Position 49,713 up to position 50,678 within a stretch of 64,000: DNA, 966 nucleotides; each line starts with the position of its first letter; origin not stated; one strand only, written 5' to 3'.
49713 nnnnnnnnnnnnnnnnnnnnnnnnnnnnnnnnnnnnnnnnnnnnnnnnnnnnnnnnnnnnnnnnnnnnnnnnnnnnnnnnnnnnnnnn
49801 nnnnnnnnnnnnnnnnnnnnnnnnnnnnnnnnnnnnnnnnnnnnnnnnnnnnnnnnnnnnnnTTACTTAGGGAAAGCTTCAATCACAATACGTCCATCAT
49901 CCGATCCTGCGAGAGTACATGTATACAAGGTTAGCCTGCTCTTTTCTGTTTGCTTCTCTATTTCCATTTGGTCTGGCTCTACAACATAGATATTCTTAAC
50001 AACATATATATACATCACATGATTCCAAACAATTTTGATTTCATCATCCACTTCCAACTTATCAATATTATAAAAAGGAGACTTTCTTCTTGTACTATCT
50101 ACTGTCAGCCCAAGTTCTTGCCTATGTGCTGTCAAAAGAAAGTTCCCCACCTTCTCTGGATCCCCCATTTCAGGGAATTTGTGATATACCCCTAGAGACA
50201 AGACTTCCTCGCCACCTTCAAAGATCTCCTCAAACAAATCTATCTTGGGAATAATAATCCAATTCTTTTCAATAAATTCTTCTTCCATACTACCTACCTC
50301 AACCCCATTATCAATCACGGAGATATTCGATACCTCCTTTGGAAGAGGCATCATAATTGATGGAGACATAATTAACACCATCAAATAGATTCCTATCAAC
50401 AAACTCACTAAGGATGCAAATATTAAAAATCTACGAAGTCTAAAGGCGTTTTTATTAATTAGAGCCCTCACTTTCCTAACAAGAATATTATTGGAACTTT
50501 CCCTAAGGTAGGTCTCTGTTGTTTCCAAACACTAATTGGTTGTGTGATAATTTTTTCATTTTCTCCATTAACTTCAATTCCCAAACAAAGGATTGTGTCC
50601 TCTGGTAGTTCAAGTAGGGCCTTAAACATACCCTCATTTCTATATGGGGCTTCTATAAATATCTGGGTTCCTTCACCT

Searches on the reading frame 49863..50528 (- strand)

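Call 7: search_protein_families(library=pfam, proteins=[window:49863-50528:-], max_evalue=0.1)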
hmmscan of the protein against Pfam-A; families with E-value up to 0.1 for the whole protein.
window:49863-50528:- (221 aa): 2 families
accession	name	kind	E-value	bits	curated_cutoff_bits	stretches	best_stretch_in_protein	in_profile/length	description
PF04203.18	Sortase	-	1.2e-16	61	26.6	1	92-218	2-122/125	Sortase domain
PF07856.17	Orai-1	-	0.05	13.7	25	1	32-92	51-112/173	Mediator of CRAC channel activity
